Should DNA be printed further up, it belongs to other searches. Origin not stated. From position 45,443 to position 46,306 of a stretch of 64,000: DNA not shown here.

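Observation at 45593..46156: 187-aa partner protein: minimal restriction-endonuclease-like D...E-x-K motif plus a basic Pro-rich tail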

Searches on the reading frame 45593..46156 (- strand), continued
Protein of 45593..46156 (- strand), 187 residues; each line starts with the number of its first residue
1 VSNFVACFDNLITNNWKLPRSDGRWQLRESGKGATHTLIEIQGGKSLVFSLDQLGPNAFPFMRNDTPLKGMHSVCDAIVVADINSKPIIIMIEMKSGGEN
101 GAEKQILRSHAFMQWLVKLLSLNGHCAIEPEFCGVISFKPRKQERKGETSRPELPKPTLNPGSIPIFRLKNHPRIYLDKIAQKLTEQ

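Call 51: find_encoding_contigs(protein=P0004, flank=7000, max_places=1)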
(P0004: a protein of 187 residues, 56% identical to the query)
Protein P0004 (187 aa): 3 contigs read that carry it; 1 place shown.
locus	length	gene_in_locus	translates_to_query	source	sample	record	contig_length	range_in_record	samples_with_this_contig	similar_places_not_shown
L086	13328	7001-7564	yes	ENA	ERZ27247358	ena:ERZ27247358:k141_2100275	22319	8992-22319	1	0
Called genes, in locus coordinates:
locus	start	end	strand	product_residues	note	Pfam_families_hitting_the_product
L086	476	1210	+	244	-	PF01209:Ubie_methyltran, PF13489:Methyltransf_23, PF13847:Methyltransf_31, PF08241:Methyltransf_11, PF08242:Methyltransf_12, PF13649:Methyltransf_25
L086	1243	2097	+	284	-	PF04280:Tim44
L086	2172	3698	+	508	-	PF03109:ABC1, PF27536:UbiB_helical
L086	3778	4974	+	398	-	PF02463:SMC_N (weak), PF11398:DUF2813 (faint), PF13175:AAA_15, PF13476:AAA_23 (weak), PF13304:AAA_21, PF13175:AAA_15 (weak)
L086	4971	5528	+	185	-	PF14103:DUF4276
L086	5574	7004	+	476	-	PF13175:AAA_15 (weak), PF13304:AAA_21, PF13175:AAA_15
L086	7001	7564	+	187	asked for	-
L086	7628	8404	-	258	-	PF03372:Exo_endo_phos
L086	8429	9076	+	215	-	PF00156:Pribosyltran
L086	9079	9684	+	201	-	PF13511:DUF4124 (weak)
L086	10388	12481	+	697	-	PF00989:PAS, PF08448:PAS_4 (faint), PF13426:PAS_9, PF08447:PAS_3, PF02203:TarH, PF12729:4HB_MCP_1, PF00672:HAMP, PF00015:MCPsignal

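Call 52: find_encoding_contigs(protein=P0028, flank=7000, max_places=1)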
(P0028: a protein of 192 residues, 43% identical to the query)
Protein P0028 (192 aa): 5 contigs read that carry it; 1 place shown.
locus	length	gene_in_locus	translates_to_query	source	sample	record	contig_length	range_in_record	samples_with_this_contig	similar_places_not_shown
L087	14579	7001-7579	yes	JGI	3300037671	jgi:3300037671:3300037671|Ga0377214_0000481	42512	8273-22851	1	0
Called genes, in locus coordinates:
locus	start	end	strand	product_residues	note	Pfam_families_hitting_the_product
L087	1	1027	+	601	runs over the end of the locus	PF02771:Acyl-CoA_dh_N, PF02770:Acyl-CoA_dh_M, PF00441:Acyl-CoA_dh_1, PF22924:ACOX_C_alpha1, PF12806:Acyl-CoA_dh_C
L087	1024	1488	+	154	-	PF09917:DUF2147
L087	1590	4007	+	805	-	PF02737:3HCDH_N, PF00725:3HCDH, PF00378:ECH_1, PF16113:ECH_2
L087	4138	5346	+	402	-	PF00108:Thiolase_N, PF00109:ketoacyl-synt (weak), PF02803:Thiolase_C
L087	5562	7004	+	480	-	PF13304:AAA_21, PF13175:AAA_15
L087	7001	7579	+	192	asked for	-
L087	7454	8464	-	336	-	PF03009:GDPD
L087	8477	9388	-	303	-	PF01040:UbiA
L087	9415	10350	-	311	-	PF04471:Mrr_cat, PF22722:NA-iREase1, PF01396:Zn_ribbon_Top1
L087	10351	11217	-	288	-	PF00528:BPD_transp_1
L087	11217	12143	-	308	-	PF00528:BPD_transp_1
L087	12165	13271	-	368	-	PF00005:ABC_tran, PF08402:TOBE_2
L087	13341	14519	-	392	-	PF01547:SBP_bac_1, PF13531:SBP_bac_11 (faint), PF13416:SBP_bac_8, PF13343:SBP_bac_6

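Call 53: find_encoding_contigs(protein=P0012, flank=7000, max_places=1)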
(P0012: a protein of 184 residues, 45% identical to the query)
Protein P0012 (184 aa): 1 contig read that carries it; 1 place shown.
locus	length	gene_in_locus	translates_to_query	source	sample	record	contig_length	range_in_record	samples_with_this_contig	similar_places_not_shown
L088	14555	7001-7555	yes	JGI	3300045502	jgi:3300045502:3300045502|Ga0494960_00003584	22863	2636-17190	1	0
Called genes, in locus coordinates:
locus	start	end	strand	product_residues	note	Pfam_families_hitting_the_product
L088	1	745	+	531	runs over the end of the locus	PF02885:Glycos_trans_3N, PF00591:Glycos_transf_3, PF07831:PYNP_C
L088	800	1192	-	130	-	PF11535:Calci_bind_CcbP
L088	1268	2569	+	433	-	PF04326:SLFN_AlbA_2 (weak)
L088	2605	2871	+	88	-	-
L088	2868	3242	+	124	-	PF01850:PIN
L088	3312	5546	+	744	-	PF00521:DNA_topoisoIV, PF03989:DNA_gyraseA_C (faint)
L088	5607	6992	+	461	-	PF13175:AAA_15, PF13304:AAA_21, PF13175:AAA_15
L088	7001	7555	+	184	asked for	-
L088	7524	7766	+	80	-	-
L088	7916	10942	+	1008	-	PF13493:DUF4118, PF00989:PAS, PF13426:PAS_9, PF00512:HisKA, PF02518:HATPase_c, PF00072:Response_reg, PF01627:Hpt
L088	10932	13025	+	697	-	PF00072:Response_reg, PF00989:PAS, PF13188:PAS_8 (weak), PF13426:PAS_9, PF00990:GGDEF, PF00563:EAL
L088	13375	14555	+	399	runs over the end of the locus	PF17785:PUA_3, PF10672:Methyltrans_SAM, PF02475:TRM5-TYW2_MTfase (weak), PF03602:Cons_hypoth95, PF01170:UPF0020 (weak), PF05175:MTS, PF09445:Methyltransf_15, PF13847:Methyltransf_31, +1 more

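Call 54: find_encoding_contigs(protein=P0013, flank=7000, max_places=1)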
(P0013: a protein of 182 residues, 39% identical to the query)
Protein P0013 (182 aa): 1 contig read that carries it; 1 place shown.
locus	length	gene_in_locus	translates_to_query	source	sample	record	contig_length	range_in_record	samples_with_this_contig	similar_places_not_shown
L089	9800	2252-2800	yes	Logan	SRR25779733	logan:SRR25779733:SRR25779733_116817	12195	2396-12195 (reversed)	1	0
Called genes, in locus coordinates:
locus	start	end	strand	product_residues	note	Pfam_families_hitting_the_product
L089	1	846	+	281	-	?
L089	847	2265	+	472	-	PF13175:AAA_15, PF13304:AAA_21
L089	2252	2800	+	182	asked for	-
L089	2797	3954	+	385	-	PF04851:ResIII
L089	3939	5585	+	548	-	-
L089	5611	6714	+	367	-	PF00512:HisKA, PF02518:HATPase_c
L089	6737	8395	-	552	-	PF00953:Glycos_transf_4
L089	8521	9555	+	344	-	PF02563:Poly_export, PF10531:SLBB (faint), PF22461:SLBB_2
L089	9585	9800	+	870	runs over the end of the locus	?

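Call 55: search_dna_similar(query=window:45596-46156:-, collection=plasmids, mode=protein, max_evalue=0.001, max_rows=15)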
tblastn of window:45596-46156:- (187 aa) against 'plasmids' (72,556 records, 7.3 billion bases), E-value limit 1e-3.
No match.

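Call 56: search_dna_similar(query=window:45596-46156:-, collection=phages, mode=protein, max_evalue=0.001, max_rows=15)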
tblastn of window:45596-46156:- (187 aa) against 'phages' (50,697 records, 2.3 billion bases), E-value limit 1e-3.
No match.

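Call 57: find_homologous_proteins(query=A3, max_evalue=0.00001)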
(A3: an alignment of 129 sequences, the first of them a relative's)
Query A3 (129 sequences) (187 aa, profile of the alignment): 31 proteins with E <= 0.00001 among 1404 candidates.
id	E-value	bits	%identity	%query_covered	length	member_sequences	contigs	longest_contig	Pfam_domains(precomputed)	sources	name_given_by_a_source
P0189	1.9e-59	219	28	93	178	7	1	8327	-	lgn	-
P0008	3.8e-57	211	46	99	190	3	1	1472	-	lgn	-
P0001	3.0e-56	208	100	100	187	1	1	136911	-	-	-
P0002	4.2e-56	208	84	100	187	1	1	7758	-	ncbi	-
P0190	1.8e-55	206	27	72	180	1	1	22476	-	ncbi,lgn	-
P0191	5.1e-55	204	28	93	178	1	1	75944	-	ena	-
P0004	2.0e-54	202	55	98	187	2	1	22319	-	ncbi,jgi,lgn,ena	ncbi:MAG: hypothetical protein WC091_15365 [Sulfuricellaceae bacterium]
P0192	8.1e-54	200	27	80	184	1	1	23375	-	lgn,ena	-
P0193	1.9e-53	199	29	93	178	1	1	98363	-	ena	-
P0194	2.1e-53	199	27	76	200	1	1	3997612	-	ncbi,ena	-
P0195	3.3e-52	195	26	93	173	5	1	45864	-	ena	-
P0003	3.7e-52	195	56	98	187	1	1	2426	-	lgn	-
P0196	6.8e-52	194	27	91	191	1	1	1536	-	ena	-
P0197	2.8e-51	192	29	56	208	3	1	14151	-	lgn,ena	-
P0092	1.1e-50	190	25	94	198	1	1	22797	-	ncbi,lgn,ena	-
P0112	2.8e-48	182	24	69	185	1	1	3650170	-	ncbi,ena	-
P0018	3.6e-47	179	45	98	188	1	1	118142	-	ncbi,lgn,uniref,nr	ncbi:hypothetical protein [Malikia sp.]|uniref:hypothetical protein n=1 Tax=Malikia sp. TaxID=207070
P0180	1.2e-38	151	22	82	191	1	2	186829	-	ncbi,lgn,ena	-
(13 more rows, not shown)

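Call 58: find_encoding_contigs(protein=P0194, flank=6000, max_places=1)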
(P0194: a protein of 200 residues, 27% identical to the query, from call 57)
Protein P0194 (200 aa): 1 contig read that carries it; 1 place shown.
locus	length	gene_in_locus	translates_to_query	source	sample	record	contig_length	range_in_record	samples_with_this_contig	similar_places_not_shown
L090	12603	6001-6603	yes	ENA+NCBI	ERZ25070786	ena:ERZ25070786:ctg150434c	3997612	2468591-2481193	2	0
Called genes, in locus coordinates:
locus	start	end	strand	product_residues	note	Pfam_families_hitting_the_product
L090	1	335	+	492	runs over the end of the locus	PF13191:AAA_16 (weak), PF13401:AAA_22 (faint)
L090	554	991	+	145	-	PF22014:DUF6932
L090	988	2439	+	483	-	PF01381:HTH_3, PF06114:Peptidase_M78 (weak)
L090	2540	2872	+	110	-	-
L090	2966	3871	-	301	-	PF00248:Aldo_ket_red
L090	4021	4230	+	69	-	-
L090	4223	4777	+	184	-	-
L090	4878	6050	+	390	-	PF13175:AAA_15 (weak), PF13304:AAA_21, PF13175:AAA_15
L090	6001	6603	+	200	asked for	-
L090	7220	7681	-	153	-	PF27176:Y4lF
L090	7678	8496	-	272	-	PF13276:HTH_21, PF00665:rve, PF13683:rve_3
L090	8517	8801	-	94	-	PF01527:HTH_Tnp_1, PF13542:HTH_Tnp_ISL3 (weak)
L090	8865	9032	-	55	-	PF27176:Y4lF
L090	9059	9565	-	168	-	PF01582:TIR, PF08937:ThsB_TIR (faint), PF13676:TIR_2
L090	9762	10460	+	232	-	PF12762:DDE_Tnp_IS1595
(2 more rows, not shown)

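Call 59: find_encoding_contigs(protein=P0112, flank=6000, max_places=1)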
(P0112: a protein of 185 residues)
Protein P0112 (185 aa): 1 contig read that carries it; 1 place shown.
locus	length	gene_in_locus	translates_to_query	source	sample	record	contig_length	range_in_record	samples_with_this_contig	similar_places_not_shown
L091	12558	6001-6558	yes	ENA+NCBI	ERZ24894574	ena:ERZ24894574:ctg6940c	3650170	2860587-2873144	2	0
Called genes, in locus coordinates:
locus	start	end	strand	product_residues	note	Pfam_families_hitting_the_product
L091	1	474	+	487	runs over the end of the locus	PF07969:Amidohydro_3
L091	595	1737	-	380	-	PF00378:ECH_1, PF16113:ECH_2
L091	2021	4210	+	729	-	PF12228:DUF3604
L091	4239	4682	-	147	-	PF03013:Pyr_excise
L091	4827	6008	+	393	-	PF13175:AAA_15, PF13304:AAA_21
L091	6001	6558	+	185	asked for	-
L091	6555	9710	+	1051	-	PF04851:ResIII, PF19778:RE_endonuc (weak)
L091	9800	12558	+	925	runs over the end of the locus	PF01555:N6_N4_Mtase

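Call 60: find_encoding_contigs(protein=P0180, flank=6000, max_places=1)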
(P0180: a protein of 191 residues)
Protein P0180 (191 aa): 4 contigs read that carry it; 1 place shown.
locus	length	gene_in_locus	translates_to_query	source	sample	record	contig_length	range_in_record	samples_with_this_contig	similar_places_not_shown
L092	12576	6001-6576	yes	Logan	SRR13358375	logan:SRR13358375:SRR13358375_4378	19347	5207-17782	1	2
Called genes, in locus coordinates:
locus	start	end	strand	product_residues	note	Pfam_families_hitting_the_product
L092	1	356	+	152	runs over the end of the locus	PF05848:CtsR, PF17727:CtsR_C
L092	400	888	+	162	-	PF02151:UVR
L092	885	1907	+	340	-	PF00217:ATP-gua_Ptrans, PF27454:McsB_C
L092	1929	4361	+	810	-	PF02861:Clp_N, PF05621:TniB (weak), PF00004:AAA, PF17871:AAA_lid_9, PF00004:AAA, PF07724:AAA_2, PF07728:AAA_5, PF10431:ClpB_D2-small, +10 more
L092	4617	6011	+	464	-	PF13175:AAA_15, PF13304:AAA_21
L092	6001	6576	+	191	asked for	-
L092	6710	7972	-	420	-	PF00535:Glycos_transf_2, PF13641:Glyco_tranf_2_3, PF13632:Glyco_trans_2_3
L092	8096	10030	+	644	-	PF00723:Glyco_hydro_15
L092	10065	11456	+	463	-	PF18073:Zn_ribbon_LapB, PF13481:AAA_25, PF03796:DnaB_C (weak), PF06745:ATPase, PF23442:DUF7125 (weak), PF25199:nSTAND_NTPase5 (weak)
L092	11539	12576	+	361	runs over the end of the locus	PF02457:DAC, PF10635:DisA-linker, PF12826:HHH_2 (faint), PF00633:HHH (weak)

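Call 78: find_encoding_contigs(protein=P0189, flank=5000, max_places=2)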
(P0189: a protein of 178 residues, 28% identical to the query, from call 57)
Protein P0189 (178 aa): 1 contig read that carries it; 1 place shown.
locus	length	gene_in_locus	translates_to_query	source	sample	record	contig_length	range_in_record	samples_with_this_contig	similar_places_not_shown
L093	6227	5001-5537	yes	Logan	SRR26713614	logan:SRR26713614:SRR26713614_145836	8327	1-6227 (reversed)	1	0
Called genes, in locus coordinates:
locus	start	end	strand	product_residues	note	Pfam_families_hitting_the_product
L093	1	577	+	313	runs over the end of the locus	PF13289:SIR2_2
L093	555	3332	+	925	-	-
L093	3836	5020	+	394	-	PF13304:AAA_21, PF13175:AAA_15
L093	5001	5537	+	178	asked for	-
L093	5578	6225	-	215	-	?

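Call 80: predict_structure(alignment_id=A4)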
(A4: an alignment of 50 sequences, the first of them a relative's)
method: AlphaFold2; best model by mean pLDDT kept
length: 178 residues; sequences in the alignment: 50
mean_pLDDT: 89.2   pTM: 0.87
mean pLDDT of the five models: 89.2, 88.6, 88.2, 87.3, 86.6
residues with pLDDT >= 90: 118; 70-90: 47; 50-70: 13; < 50: 0
segments of 3 or more residues with pLDDT < 50: none
pLDDT, mean of each block of 10 residues (from residue 1): 86 96 95 94 92 80 85 95 95 86 95 96 96 75 64 89 93 94
secondary structure, 60 per line:
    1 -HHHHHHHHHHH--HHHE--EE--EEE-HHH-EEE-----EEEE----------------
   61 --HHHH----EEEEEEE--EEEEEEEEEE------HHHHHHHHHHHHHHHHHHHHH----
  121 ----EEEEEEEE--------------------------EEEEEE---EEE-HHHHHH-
elements in order: H2-12 E25-27 E33-35 E41-44 H63-66 E71-77 E80-89 H96-116 E125-132 E159-164 E168-170 H172-177

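Call 82: fold_search(model_id=the predicted structure, library=pdb)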
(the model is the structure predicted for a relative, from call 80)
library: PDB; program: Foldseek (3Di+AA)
matches with E <= 10: 420; with E <= 0.001: 0
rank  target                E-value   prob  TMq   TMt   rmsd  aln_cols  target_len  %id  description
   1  9a5m_A                1.4e-01  0.21  0.26  0.13   7.4       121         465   12  Integrative model of YDJA-YDIS by crosslinking MS and deep learning (released 2024-09-18)
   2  9bgk_F                2.9e-01  0.13  0.25  0.06   7.1       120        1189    7  Structure of V.cholera DdmDE (2D:1E) in complex with DNA (released 2024-10-23)
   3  5liz                  4.2e-01  0.33  0.25  0.09   4.4        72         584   14  The structure of Nt.BspD6I nicking endonuclease with all cysteines mutated by serine residues at 0.19 nm resolution . (released 2017-08-02)
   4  5liq_B                4.2e-01  0.30  0.24  0.09   4.5        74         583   15  The structure of C160S,C508S,C578S mutant of Nt.BspD6I nicking endonuclease at 0.185 nm resolution . (released 2017-08-02)
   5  5lhc_A                4.7e-01  0.21  0.24  0.09   6.5        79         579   16  The structure of D456A mutant of Nt.BspD6I nicking endonuclease at 0.24 nm resolution . (released 2017-08-16)
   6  6p66_B                5.1e-01  0.10  0.18  0.09   9.6       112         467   11  The crystal structure of the XPB complex with Bax1 from Archaeoglobus fulgidus at 3.0 Angstrom resolution (released 2020-06-17)
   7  1p8x_C                5.4e-01  0.14  0.19  0.12   6.2        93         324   10  The Calcium-Activated C-terminal half of gelsolin (released 2003-10-14)
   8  6jeh_B                5.4e-01  0.07  0.18  0.06  10.5       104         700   15  Crystal structure of calcium free human gelsolin amyloid mutant D187Y (released 2019-06-12)
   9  4r89_A                5.7e-01  0.11  0.17  0.07   6.8        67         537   22  Crystal structure of paFAN1 - 5' flap DNA complex with Manganase (released 2014-10-29)
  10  9ibq_A                5.7e-01  0.08  0.20  0.15  11.6       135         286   12  Structure of BstEII with DNA substrate (released 2026-03-04)
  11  5y7q_A                5.7e-01  0.05  0.15  0.07   8.3        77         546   14  Crystal structure of paFAN1 bound to 2nt 5'flap DNA with gap (released 2018-03-14)
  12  1fok_A                6.1e-01  0.16  0.23  0.09   7.1        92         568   13  STRUCTURE OF RESTRICTION ENDONUCLEASE FOKI BOUND TO DNA (released 1997-12-03)
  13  6qnz_A                6.5e-01  0.25  0.25  0.09   4.5        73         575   15  Crystal structure of the site-specific DNA nickase N.BspD6I E418A Mutant (released 2020-03-04)
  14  5lhc_B                6.5e-01  0.25  0.25  0.09   4.5        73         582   14  The structure of D456A mutant of Nt.BspD6I nicking endonuclease at 0.24 nm resolution . (released 2017-08-16)
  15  2bam_B                6.5e-01  0.14  0.19  0.16   6.6        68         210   15  RESTRICTION ENDONUCLEASE BAMHI COMPLEX WITH DNA AND CALCIUM IONS (PRE-REACTIVE COMPLEX). (released 1999-10-31)
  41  8s87                  1.2e+00  0.02  0.13  0.05  16.1       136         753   11  KOD-H4 DNA polymerase mutant - apo structure (released 2024-11-13)
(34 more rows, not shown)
